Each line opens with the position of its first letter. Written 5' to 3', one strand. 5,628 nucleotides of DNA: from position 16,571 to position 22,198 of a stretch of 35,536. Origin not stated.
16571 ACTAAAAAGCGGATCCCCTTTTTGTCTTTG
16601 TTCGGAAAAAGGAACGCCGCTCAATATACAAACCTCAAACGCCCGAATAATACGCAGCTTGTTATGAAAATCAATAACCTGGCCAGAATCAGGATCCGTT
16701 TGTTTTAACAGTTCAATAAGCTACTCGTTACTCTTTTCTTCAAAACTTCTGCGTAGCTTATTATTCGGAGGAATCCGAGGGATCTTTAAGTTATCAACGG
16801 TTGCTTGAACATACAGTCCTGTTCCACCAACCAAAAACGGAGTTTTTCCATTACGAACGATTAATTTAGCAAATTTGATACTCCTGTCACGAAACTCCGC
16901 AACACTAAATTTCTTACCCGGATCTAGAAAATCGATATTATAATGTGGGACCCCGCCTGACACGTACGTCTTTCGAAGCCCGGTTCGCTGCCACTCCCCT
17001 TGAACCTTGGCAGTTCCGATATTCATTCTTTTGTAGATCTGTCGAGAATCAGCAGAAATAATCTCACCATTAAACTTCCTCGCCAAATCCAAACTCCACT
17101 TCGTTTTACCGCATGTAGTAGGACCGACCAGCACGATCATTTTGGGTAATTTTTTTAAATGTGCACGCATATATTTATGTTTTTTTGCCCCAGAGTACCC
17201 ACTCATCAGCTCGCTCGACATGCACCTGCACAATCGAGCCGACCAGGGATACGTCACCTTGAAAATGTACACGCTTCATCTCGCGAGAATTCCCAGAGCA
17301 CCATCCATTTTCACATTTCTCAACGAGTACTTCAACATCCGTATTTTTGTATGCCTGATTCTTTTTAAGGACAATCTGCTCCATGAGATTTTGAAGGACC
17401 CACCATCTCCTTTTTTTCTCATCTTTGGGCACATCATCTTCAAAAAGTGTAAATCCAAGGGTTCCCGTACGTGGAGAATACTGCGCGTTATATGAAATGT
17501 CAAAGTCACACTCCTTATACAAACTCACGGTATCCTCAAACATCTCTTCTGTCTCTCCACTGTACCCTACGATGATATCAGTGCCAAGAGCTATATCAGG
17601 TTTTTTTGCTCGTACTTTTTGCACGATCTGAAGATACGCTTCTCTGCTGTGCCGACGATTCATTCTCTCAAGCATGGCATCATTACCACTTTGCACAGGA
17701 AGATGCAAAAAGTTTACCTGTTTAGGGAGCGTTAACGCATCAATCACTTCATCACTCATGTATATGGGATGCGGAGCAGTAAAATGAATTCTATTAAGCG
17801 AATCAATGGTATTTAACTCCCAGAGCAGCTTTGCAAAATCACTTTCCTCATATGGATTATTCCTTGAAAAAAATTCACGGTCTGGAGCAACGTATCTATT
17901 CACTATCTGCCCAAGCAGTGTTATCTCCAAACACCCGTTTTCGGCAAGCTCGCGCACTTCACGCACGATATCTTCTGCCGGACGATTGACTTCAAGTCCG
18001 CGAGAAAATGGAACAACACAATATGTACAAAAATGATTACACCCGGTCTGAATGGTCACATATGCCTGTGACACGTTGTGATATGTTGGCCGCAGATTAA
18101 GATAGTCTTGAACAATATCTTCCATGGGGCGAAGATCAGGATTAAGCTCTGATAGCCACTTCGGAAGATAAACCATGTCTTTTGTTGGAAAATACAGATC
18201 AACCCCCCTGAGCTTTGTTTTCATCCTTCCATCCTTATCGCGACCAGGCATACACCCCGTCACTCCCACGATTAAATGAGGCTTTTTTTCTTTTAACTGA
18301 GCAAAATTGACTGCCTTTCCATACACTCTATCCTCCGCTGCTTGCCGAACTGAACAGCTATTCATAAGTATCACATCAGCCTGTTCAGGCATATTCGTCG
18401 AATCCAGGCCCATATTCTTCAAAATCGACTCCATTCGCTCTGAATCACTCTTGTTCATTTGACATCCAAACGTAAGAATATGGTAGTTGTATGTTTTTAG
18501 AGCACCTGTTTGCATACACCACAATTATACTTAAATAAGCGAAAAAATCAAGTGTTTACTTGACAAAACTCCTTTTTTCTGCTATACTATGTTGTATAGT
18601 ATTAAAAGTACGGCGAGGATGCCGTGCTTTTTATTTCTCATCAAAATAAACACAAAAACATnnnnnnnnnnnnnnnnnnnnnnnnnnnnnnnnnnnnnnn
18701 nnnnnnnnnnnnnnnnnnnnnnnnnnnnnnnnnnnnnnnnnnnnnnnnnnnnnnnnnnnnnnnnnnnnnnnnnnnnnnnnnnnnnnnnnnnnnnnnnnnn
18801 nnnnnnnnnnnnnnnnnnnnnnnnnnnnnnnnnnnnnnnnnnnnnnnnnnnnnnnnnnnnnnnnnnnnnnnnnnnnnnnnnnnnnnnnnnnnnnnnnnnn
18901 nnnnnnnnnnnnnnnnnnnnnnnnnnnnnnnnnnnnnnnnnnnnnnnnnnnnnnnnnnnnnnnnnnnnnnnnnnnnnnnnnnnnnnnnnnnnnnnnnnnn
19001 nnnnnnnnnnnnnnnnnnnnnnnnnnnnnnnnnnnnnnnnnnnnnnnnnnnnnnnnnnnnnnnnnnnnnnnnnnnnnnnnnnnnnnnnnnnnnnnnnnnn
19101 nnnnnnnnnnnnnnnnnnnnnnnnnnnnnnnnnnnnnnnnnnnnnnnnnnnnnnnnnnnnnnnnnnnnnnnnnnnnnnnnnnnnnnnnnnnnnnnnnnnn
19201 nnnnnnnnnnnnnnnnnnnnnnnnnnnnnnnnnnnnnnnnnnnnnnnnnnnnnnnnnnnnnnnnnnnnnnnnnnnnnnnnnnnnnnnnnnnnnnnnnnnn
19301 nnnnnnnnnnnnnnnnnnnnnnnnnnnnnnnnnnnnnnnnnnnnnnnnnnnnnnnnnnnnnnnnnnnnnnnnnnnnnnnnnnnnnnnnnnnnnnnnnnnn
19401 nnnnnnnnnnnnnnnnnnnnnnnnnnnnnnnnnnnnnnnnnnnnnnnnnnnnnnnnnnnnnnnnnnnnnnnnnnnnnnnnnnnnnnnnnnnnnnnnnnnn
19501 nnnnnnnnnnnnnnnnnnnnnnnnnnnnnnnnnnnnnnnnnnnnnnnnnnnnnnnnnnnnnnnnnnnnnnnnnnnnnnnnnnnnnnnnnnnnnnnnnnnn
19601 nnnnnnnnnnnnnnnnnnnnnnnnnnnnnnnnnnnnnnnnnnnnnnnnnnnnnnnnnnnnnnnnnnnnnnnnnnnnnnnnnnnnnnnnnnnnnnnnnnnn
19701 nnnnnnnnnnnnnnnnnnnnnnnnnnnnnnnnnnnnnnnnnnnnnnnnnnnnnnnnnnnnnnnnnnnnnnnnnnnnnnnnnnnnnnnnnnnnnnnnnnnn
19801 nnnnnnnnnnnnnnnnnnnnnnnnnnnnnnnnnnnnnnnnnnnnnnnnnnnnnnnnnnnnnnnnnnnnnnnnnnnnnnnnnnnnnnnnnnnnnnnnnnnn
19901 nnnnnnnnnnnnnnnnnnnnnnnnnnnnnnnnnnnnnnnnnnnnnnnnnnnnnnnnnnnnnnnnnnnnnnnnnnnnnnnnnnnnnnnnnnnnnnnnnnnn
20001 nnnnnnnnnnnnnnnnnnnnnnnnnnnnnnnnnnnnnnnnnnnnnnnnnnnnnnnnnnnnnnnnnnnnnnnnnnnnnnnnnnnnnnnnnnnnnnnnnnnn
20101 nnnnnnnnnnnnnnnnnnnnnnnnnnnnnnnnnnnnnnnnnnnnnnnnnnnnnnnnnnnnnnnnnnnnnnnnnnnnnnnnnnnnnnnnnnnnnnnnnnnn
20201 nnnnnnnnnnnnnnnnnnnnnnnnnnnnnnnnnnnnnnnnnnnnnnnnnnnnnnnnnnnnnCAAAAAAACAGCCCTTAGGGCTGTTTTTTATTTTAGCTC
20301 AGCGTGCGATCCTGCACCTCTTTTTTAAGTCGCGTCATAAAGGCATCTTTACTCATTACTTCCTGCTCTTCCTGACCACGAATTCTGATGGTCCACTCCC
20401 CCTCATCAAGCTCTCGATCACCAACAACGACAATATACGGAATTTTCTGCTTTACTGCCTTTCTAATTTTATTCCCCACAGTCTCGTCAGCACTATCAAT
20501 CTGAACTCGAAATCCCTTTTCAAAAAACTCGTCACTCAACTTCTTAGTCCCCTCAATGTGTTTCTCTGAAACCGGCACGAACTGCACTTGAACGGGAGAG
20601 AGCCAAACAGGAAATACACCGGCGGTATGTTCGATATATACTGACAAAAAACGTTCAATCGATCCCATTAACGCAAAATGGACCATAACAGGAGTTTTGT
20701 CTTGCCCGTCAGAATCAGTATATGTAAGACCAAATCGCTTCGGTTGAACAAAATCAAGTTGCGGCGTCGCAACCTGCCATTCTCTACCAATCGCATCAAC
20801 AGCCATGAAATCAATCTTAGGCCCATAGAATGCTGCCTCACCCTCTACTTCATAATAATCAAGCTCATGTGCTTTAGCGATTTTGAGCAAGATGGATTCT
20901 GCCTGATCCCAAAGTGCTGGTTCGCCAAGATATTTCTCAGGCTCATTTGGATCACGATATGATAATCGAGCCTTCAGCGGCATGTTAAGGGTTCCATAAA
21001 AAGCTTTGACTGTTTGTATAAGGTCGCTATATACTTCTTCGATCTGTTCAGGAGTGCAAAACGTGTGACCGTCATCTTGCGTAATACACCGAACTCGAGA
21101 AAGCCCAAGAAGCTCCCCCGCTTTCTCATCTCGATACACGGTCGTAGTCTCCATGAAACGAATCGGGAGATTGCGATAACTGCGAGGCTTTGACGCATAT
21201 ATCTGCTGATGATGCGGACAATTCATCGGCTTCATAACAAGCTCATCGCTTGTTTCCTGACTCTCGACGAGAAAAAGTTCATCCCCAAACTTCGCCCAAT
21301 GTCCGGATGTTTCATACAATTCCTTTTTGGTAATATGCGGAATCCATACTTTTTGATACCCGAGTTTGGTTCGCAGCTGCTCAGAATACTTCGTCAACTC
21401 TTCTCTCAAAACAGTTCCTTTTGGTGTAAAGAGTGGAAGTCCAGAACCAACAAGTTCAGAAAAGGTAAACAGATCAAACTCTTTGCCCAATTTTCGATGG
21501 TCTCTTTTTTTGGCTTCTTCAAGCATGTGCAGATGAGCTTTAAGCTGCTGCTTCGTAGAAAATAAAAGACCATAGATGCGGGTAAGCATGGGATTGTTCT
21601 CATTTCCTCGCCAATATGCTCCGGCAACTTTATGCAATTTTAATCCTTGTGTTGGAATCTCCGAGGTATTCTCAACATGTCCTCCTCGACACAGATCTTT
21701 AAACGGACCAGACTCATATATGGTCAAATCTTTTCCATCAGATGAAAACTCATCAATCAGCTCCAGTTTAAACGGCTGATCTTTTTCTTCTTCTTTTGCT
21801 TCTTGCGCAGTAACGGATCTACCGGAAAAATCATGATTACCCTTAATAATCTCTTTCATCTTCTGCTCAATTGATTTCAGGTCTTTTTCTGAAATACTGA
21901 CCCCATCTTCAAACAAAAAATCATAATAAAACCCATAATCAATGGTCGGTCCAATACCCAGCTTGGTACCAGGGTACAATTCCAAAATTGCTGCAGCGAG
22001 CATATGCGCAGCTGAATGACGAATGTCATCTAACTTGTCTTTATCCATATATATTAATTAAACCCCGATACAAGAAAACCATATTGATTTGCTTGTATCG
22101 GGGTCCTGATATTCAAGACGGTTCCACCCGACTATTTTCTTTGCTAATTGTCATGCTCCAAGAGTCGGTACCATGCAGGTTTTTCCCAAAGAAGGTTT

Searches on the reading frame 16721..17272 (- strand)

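Call 58: search_protein_families(library=pfam, proteins=[window:16721-17272:-], max_evalue=0.001)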
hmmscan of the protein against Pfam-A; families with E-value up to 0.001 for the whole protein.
window:16721-17272:- (183 aa): 2 families
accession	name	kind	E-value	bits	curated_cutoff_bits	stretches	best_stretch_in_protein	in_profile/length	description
PF01715.23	IPPT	-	6e-22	78.9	23.6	1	78-180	1-92/243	IPP transferase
PF01745.22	IPT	-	4.7e-05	23.4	20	1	45-91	3-49/233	Isopentenyl transferase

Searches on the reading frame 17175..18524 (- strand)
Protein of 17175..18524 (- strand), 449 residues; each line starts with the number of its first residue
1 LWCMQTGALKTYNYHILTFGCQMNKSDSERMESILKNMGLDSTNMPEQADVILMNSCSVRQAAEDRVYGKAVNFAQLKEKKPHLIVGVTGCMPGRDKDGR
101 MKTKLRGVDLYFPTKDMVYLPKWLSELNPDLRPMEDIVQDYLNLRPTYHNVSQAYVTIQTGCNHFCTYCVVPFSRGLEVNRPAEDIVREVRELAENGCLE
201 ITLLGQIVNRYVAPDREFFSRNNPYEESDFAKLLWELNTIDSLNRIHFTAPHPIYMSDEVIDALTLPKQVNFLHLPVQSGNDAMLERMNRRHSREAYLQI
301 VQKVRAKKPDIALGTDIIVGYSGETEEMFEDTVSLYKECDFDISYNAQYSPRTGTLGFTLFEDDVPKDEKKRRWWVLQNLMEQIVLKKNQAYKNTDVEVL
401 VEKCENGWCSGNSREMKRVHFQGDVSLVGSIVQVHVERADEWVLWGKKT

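Call 57: search_protein_families(library=pfam, proteins=[window:17175-18524:-], max_evalue=0.001)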
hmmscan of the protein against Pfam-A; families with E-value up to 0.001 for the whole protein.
window:17175-18524:- (449 aa): 2 families
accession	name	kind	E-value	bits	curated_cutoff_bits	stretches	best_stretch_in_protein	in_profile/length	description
PF04055.27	Radical_SAM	-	1.4e-25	90.8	29.5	1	157-335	2-165/166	Radical SAM superfamily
PF00919.26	UPF0004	-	4.3e-25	88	27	1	14-110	2-95/98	Uncharacterized protein family UPF0004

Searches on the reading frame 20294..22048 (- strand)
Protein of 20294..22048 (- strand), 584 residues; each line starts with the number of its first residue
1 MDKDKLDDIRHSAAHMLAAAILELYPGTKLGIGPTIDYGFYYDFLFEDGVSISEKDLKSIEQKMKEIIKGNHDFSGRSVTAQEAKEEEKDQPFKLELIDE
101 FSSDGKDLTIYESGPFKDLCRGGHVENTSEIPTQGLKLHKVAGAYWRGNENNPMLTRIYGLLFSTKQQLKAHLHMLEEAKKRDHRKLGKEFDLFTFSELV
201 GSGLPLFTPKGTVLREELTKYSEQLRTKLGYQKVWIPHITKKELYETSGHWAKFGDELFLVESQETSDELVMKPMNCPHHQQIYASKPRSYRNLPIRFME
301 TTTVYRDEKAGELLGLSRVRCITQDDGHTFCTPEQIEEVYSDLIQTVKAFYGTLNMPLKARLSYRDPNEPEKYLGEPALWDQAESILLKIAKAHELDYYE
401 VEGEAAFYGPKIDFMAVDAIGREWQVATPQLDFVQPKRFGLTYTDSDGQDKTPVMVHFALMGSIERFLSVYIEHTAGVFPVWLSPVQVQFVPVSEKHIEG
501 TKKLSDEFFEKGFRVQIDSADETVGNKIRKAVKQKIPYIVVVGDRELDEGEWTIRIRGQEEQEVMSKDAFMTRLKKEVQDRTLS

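Call 58: search_protein_families(library=pfam, proteins=[window:20294-22048:-], max_evalue=0.001)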
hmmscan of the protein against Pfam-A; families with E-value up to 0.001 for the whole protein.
window:20294-22048:- (584 aa): 3 families
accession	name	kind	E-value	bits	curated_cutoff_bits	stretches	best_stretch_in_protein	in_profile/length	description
PF00587.30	tRNA-synt_2b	-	3.8e-45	154.6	29.3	1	259-474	1-178/179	tRNA synthetase class II core domain (G, H, P, S and T)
PF03129.25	HGTP_anticodon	-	4.2e-20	72.1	21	1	487-576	1-93/94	Anticodon binding domain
PF07973.19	tRNA_SAD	-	4.3e-10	39.8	24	1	109-159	2-44/44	Threonyl and Alanyl tRNA synthetase second additional domain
